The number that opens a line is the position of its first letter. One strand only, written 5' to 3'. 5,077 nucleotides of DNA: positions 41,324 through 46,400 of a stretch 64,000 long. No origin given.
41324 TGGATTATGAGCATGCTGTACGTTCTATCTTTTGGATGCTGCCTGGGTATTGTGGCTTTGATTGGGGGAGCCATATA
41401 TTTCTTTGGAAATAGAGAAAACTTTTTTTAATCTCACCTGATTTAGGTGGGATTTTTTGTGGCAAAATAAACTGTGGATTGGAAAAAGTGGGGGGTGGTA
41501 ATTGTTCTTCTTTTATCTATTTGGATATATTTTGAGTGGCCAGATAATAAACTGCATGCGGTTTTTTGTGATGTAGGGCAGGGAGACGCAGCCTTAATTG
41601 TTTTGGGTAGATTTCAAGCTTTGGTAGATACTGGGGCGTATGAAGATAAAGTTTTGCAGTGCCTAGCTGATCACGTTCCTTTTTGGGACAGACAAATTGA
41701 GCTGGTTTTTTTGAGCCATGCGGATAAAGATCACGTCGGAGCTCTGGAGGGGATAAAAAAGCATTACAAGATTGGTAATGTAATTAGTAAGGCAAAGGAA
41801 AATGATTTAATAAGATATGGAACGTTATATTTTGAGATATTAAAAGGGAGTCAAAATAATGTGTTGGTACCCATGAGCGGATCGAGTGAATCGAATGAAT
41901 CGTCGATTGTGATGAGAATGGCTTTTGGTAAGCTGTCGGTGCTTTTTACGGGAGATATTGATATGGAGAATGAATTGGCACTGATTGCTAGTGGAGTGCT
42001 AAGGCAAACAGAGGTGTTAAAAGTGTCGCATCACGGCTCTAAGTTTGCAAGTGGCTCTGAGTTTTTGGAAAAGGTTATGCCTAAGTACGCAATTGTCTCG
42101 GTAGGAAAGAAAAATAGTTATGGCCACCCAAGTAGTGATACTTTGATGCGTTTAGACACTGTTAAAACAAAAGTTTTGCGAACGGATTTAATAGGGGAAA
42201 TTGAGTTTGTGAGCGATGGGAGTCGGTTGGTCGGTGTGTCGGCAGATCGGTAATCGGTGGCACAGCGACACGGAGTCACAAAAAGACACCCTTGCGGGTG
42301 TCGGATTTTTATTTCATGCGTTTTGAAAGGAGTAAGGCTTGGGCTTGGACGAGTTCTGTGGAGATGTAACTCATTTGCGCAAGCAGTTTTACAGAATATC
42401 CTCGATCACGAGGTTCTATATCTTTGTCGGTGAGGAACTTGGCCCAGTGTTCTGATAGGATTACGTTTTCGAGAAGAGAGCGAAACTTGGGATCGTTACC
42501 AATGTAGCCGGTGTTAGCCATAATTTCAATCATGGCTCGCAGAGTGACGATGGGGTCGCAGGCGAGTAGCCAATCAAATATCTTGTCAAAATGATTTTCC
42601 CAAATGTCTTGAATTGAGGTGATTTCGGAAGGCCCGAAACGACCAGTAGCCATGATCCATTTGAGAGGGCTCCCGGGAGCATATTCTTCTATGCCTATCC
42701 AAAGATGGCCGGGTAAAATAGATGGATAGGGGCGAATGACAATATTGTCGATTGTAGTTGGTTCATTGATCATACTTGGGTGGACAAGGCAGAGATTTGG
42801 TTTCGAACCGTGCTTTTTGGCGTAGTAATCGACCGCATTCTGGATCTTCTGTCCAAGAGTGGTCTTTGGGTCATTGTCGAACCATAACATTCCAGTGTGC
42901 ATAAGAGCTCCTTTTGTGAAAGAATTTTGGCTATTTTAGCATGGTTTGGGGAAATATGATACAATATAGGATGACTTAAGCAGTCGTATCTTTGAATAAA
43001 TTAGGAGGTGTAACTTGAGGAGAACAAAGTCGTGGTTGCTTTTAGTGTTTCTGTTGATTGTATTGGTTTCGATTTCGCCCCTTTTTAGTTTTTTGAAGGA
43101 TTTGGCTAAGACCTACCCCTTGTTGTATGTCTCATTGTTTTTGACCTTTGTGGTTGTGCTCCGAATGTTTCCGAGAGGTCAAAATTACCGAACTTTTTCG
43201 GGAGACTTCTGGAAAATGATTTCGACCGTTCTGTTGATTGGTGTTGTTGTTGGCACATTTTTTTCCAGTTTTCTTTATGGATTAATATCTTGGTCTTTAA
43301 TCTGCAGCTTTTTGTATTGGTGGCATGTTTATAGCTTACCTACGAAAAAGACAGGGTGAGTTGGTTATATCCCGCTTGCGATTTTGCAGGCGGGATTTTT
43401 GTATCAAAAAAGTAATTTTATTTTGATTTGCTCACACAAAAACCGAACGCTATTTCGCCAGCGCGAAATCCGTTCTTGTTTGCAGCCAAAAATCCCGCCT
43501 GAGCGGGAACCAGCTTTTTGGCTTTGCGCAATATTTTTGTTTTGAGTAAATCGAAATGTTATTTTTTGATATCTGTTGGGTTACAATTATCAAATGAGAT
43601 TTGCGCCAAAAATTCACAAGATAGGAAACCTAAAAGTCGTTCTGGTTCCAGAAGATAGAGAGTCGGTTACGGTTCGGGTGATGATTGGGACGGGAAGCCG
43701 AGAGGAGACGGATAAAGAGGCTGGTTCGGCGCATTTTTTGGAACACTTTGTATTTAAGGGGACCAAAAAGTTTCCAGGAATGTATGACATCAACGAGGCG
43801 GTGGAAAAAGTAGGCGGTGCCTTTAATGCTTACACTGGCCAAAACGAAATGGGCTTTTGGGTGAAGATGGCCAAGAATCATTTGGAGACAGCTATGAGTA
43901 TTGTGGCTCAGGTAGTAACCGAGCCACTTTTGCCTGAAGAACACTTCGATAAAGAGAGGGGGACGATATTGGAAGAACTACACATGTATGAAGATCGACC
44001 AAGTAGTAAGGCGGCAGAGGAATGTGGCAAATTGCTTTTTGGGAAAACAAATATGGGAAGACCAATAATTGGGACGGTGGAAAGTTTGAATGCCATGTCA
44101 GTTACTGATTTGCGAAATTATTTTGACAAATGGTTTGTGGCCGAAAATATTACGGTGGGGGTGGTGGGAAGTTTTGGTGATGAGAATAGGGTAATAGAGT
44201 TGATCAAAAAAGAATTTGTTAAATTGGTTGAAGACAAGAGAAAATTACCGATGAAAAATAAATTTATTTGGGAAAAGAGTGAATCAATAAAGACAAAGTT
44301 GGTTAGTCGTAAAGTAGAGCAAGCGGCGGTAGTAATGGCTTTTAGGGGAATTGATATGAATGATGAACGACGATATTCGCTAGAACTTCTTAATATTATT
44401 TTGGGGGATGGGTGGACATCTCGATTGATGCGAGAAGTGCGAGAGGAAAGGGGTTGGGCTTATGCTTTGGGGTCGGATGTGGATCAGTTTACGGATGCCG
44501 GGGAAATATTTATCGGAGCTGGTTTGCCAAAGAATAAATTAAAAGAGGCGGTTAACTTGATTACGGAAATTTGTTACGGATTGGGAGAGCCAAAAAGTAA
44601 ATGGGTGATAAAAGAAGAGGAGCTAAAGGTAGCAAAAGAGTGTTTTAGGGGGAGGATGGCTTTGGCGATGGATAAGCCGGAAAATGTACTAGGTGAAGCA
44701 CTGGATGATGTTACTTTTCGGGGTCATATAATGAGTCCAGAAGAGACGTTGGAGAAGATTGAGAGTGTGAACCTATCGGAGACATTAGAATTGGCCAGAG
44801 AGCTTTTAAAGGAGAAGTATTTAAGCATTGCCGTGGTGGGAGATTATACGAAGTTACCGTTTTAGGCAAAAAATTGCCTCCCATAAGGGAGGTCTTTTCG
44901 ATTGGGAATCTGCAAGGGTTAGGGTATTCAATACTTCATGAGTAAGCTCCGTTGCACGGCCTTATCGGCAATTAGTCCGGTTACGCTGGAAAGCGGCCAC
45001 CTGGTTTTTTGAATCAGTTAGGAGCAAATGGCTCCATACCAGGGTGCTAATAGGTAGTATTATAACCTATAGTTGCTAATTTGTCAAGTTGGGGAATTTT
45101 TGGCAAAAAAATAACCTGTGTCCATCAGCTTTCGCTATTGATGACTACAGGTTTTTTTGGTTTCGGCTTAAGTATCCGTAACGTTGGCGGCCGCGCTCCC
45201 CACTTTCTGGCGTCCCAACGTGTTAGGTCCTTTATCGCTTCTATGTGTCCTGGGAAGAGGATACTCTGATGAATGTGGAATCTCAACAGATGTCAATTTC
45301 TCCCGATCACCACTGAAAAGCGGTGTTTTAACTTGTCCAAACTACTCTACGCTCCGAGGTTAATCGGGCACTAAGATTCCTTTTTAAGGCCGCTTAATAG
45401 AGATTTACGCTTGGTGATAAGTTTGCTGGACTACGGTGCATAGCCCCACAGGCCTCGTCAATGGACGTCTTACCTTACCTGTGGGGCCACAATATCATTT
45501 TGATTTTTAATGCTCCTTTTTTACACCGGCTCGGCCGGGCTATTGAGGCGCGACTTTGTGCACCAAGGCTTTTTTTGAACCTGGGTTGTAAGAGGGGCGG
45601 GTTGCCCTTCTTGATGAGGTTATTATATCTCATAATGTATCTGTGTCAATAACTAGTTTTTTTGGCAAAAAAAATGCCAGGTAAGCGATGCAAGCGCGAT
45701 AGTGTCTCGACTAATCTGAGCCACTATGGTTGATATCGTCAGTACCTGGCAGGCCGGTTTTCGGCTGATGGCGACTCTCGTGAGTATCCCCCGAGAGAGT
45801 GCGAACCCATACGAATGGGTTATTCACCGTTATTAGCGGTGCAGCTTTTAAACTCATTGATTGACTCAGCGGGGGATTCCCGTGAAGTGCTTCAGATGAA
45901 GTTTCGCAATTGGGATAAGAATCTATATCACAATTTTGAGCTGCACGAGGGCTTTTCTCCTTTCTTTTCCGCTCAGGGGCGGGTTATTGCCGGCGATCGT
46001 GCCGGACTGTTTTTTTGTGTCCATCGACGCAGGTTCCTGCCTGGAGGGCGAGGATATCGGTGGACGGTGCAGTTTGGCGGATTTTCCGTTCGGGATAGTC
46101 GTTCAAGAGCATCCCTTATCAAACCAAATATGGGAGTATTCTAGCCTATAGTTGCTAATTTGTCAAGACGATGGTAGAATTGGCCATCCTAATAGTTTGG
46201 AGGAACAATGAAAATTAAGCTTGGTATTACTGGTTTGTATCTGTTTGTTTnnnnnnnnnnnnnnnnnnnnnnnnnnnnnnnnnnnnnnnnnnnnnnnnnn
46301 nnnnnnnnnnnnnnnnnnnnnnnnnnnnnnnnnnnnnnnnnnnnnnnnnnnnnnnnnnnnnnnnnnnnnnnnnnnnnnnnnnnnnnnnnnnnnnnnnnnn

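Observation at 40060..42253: comEC is split into separate competence-domain and MBL-domain ORFs with a small hydrophobic ORF between them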

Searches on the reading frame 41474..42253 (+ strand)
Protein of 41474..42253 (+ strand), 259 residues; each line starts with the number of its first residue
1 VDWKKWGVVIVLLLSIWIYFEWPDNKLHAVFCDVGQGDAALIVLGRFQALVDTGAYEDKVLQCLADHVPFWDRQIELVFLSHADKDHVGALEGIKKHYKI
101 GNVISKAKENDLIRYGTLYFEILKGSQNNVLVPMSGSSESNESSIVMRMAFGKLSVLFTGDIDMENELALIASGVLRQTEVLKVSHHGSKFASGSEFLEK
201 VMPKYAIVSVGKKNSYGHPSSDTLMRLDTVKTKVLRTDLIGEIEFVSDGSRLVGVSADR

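Call 3: search_protein_families(library=pfam, proteins=[window:41474-42253:+], max_evalue=0.01)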
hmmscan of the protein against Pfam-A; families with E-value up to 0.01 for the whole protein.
window:41474-42253:+ (259 aa): 3 families
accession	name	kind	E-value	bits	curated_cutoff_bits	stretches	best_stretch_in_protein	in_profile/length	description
PF00753.33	Lactamase_B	-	5.7e-13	49.7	22.7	2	33-113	2-82/196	Metallo-beta-lactamase superfamily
PF19583.5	ODP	-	0.00069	20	27.2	1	40-118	6-84/194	ODP family beta lactamase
PF16661.11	Lactamase_B_6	-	0.0048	16.7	27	1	44-97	4-58/193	Metallo-beta-lactamase superfamily domain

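Call 4: search_protein_families(library=ncbifam, proteins=[window:41474-42253:+], max_evalue=0.01)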
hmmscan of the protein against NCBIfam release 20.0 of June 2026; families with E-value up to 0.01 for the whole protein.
window:41474-42253:+ (259 aa): 9 families
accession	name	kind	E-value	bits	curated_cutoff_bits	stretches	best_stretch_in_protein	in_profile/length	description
TIGR00361.1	ComEC_Rec2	equivalog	4.8e-39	134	190.05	1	10-239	424-661/663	DNA internalization-related competence protein ComEC/Rec2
NF008580.0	PRK11539.1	equivalog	8.2e-27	93.9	969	1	3-246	476-729/758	ComEC family protein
NF049846.1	blaAHM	exception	5e-18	65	590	2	137-252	190-300/304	AHM family subclass B3-like metallo-beta-lactamase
NF041809.1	Avs1a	equivalog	7.2e-14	51.3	420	2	137-233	248-347/387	AVAST type 1 anti-phage system MBL fold metallo-hydrolase Avs1a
NF058524.1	6A-MBL_enzyme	equivalog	9.7e-06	24.9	220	1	71-120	53-99/346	anti-phage 6A-MBL system MBL-fold protein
NF045584.1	cas14_MBL_CASP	equivalog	0.00011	20.7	800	1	37-107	14-83/612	type VII CRISPR-associated protein Cas14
NF012229.1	bla_class_B_core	domain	0.00012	22.2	100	1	41-123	19-94/139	metallo-beta-lactamase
TIGR03413.1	GSH_gloB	equivalog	0.0046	16.4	200.8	0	49-109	23-77/248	hydroxyacylglutathione hydrolase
NF033185.1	B3_Acin_new2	exception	0.0089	15.2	625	0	39-98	53-113/285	putative subclass B3 metallo-beta-lactamase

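Call 29: find_homologous_proteins(query=window:41474-42250:+, max_evalue=0.00001)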
Query window:41474-42250:+ (259 aa): 2298 proteins with E <= 0.00001 among 3320 candidates; the best 120 are listed.
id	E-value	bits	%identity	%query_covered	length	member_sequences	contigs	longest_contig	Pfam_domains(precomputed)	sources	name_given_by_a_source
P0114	1.5e-167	573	100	100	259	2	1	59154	PF00753.34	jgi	-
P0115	3.1e-141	487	81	100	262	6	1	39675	PF00753.34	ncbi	-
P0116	1.6e-138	478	83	96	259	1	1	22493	PF00753.34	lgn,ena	-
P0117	9.3e-127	440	75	97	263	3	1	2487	PF00753.34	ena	-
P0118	3.2e-126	438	75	97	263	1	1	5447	PF00753.34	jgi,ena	-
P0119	6.3e-125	434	74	97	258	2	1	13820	PF00753.34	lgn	-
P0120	1.1e-124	433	76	95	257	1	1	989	PF00753.34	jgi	jgi:competence protein ComEC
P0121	2.0e-124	432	74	97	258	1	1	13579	PF00753.34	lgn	-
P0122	9.4e-123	427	73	97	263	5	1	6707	PF00753.34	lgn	-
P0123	5.4e-120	418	69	97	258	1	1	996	PF00753.34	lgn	-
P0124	4.1e-112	392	70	92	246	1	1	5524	PF00753.34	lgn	-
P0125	7.8e-111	388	80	81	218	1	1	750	PF00753.34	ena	-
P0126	4.3e-107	375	65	97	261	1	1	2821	PF00753.34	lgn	-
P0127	4.2e-104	365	62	98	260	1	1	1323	PF00753.34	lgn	-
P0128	1.3e-102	361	63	96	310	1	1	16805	PF00753.34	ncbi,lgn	-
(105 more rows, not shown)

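Call 31: search_solved_structures(query=window:41474-42250:+, max_evalue=0.001, show_alignments=1)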
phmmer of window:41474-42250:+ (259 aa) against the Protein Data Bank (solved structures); distinct sequences matched with E-value up to 0.001: 6.
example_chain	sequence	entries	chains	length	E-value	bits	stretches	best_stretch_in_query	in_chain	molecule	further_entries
9ic4_A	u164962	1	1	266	3.8e-25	92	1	135-251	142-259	Competence protein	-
9vc6_A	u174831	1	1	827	6.5e-25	91.2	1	122-250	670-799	Competence protein ComEC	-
30bt_A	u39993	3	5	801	1.1e-24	90.5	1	135-251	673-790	Beta-lactamase-like domain | ComEC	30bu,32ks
9vc9_A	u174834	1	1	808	1.1e-14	57.7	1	27-244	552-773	Dna internalization-related competence protein rec2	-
9vcb_A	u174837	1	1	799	1.3e-12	51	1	17-246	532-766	DNA internalization-related competence protein ComEC/Rec2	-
9vcf_A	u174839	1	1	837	1.4e-12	50.8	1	17-246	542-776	DNA internalization-related competence protein ComEC/Rec2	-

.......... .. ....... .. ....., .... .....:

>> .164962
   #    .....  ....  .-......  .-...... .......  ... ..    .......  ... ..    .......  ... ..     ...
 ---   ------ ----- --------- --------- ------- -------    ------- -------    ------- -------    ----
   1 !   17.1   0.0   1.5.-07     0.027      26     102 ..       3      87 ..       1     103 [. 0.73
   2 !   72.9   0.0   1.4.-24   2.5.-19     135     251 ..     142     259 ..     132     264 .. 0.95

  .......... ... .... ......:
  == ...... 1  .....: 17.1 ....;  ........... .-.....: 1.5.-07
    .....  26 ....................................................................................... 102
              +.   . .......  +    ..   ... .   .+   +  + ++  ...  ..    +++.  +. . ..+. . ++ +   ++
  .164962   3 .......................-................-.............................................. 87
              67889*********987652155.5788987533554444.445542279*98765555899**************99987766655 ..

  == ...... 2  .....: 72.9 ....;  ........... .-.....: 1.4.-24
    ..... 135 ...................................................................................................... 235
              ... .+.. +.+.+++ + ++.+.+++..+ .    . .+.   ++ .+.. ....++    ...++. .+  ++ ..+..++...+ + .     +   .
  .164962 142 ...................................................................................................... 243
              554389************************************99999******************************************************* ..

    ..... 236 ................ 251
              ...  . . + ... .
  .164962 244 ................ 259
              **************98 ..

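Call 102: predict_structure(alignment_id=A11)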
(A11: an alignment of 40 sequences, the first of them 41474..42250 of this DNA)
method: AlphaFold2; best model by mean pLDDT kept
length: 259 residues; sequences in the alignment: 40
mean_pLDDT: 89.9   pTM: 0.88
mean pLDDT of the five models: 89.9, 89.5, 87.7, 87.0, 87.0
residues with pLDDT >= 90: 176; 70-90: 63; 50-70: 20; < 50: 0
segments of 3 or more residues with pLDDT < 50: none
pLDDT, mean of each block of 10 residues (from residue 1): 93 93 93 92 96 95 93 95 89 97 94 96 82 60 91 96 87 93 82 85 93 71 90 93 96 91
secondary structure, 60 per line:
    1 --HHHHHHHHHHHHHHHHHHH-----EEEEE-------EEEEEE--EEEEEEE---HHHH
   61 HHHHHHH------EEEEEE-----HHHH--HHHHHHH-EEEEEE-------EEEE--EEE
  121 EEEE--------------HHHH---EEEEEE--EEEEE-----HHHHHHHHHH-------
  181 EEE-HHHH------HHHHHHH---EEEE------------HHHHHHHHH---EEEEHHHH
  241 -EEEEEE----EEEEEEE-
elements in order: H3-21 E27-31 E39-44 E47-53 H57-67 E74-79 H85-88 H91-97 E99-104 E112-115 E118-124 H139-142 E146-151 E154-158 H164-173 E181-183 H185-188 H195-201 E205-208 H221-229 E233-236 H237-240 E242-247 E252-258

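Call 104: fold_search(model_id=the predicted structure, library=pdb)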
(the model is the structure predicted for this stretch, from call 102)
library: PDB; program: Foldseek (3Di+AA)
matches with E <= 10: 747; with E <= 0.001: 332
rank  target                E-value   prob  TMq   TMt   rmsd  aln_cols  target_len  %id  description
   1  9ic4                  5.8e-20  1.00  0.80  0.78   2.7       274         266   27  Crystal structure of beta-lactamase-like domain of ComEC from Moorella glycerini (released 2025-10-01)
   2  2bib                  3.6e-11  1.00  0.69  0.35   5.4       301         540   13  Crystal structure of the complete modular teichioic acid phosphorylcholine esterase Pce (CbpE) from Streptococcus pneumo (released 2005-05-09)
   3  1wra_A                4.8e-11  1.00  0.68  0.59   5.4       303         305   12  Crystal Structure of Phosphorylcholine Esterase Domain of the Virulence Factor Choline Binding Protein E from Streptoc (released 2005-05-31)
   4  1wra_B                1.4e-10  1.00  0.68  0.58   5.3       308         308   13  Crystal Structure of Phosphorylcholine Esterase Domain of the Virulence Factor Choline Binding Protein E from Streptoc (released 2005-05-31)
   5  8a90_B                2.1e-08  1.00  0.57  0.31   6.7       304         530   15  Crystal structure of FrsH (released 2023-07-12)
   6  8a90_A                2.5e-08  1.00  0.55  0.30   7.1       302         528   14  Crystal structure of FrsH (released 2023-07-12)
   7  9a5v_B                3.0e-08  1.00  0.37  0.19  15.4       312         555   15  Integrative model of RNJ2-RNJ1 by crosslinking MS and deep learning (released 2024-09-18)
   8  6knt_C                4.3e-08  1.00  0.54  0.57   4.2       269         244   13  Crystal structure of the metallo-beta-lactamase fold protein YhfI from Bacillus subtilis (space group P4332) (released 2019-09-18)
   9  6kns_B                4.3e-08  1.00  0.53  0.57   4.3       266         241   14  Crystal structure of the metallo-beta-lactamase fold protein YhfI from Bacillus subtilis (space group I4122) (released 2019-09-18)
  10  1zkp_A                6.2e-08  1.00  0.54  0.55   5.4       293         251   12  1.5A Resolution Crystal Structure of a Metallo Beta Lactamase Family Protein, the ELAC Homolgue of Bacillus anthracis, (released 2005-06-21)
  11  8gyg_B                6.9e-08  1.00  0.51  0.44   6.8       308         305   11  Purification ,Crystallization and X-ray Diffraction analysis of a novel arysulfatase from Pseudoalteromonas atlantica  (released 2023-10-18)
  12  3zq4_D                7.4e-08  1.00  0.40  0.21  15.1       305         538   13  Unusual, dual endo- and exo-nuclease activity in the degradosome explained by crystal structure analysis of RNase J1 (released 2011-09-14)
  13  6kns_D                1.0e-07  1.00  0.53  0.56   4.3       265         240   13  Crystal structure of the metallo-beta-lactamase fold protein YhfI from Bacillus subtilis (space group I4122) (released 2019-09-18)
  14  6kns_C                1.2e-07  1.00  0.56  0.60   5.6       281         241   14  Crystal structure of the metallo-beta-lactamase fold protein YhfI from Bacillus subtilis (space group I4122) (released 2019-09-18)
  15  1zkp_C                1.3e-07  1.00  0.53  0.56   4.6       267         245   13  1.5A Resolution Crystal Structure of a Metallo Beta Lactamase Family Protein, the ELAC Homolgue of Bacillus anthracis, (released 2005-06-21)
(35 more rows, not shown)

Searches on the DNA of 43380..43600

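Call 81: search_rna_families(source=window, start=43380, end=43600, threshold=evalue, max_evalue=10, show_alignments=2)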
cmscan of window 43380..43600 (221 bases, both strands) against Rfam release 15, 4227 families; matches with E-value up to 10: 8.
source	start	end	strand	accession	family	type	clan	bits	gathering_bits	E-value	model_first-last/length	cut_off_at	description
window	43480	43588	+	RF01659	ceN86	Gene; snRNA; snoRNA; CD-box;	-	15.7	40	1.4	1-124/124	no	Caenorhabditis snoRNA ceN86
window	43472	43537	+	RF00645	MIR169_2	Gene; miRNA;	CL00098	15.3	50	0.24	1-118/118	no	MIR169_2 microRNA precursor family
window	43388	43500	+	RF03622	mir-731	Gene; miRNA;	-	14.9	70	4.3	1-90/90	no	mir-731 microRNA precursor family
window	43482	43574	+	RF00558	L20_leader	Cis-reg; leader;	-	14.8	58.7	1.6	1-127/127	no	Ribosomal protein L20 leader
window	43450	43511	+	RF00233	Tymo_tRNA-like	Cis-reg;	-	14.7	40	0.63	1-84/84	no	Tymovirus/Pomovirus/Furovirus tRNA-like 3' UTR element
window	43488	43529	-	RF01394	isrK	Gene; sRNA;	-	11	50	3.9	1-77/77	no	isrK Hfq binding RNA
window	43441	43492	+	RF01933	bxd_5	Gene; lncRNA;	-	10.6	50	2.9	1-57/57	no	Bithoraxoid conserved region 5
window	43534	43559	+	RF01072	TMV_UPD-PK3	Cis-reg;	-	10.5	34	3.9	1-31/31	no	Pseudoknot of upstream pseudoknot domain (UPD) of the 3'UTR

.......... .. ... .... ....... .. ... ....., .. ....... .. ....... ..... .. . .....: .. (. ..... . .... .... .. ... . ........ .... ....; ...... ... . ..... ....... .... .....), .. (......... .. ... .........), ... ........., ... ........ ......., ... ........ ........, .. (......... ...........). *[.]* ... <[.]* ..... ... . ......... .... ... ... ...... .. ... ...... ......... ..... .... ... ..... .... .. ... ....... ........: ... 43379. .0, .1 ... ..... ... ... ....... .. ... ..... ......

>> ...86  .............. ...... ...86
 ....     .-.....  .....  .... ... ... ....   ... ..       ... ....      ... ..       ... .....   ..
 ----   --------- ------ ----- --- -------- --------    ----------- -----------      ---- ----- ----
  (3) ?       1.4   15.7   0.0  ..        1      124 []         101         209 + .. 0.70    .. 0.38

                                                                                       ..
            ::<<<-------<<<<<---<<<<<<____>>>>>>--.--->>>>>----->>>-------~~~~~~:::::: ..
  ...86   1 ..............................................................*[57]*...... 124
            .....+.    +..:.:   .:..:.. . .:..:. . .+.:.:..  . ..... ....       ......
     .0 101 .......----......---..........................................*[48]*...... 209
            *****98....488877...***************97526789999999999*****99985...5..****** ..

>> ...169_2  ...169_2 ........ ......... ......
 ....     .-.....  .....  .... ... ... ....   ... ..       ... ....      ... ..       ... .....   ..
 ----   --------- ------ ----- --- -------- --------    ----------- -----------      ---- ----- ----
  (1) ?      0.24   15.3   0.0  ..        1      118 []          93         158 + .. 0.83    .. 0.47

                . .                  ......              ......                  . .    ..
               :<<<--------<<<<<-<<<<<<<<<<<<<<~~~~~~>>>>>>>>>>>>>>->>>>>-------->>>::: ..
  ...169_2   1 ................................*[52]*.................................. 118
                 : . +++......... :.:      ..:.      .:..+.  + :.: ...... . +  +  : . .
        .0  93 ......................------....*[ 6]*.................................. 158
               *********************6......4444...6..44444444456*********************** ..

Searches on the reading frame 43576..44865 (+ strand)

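Call 85: search_protein_families(library=pfam, proteins=[window:43576-44865:+], max_evalue=0.001)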
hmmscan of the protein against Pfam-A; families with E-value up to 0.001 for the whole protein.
window:43576-44865:+ (429 aa): 2 families
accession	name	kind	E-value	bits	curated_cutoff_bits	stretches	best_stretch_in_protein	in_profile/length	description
PF00675.25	Peptidase_M16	-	1.1e-34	119.9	22.3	1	26-167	7-148/149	Insulinase (Peptidase family M16)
PF05193.26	Peptidase_M16_C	-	2.7e-27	96.2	23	1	174-336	2-164/181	Peptidase M16 inactive domain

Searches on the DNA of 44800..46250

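Call 89: search_rna_families(source=window, start=44800, end=46250, threshold=evalue, max_evalue=1, show_alignments=1)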
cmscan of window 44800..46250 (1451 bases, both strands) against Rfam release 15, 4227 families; matches with E-value up to 1: 0.
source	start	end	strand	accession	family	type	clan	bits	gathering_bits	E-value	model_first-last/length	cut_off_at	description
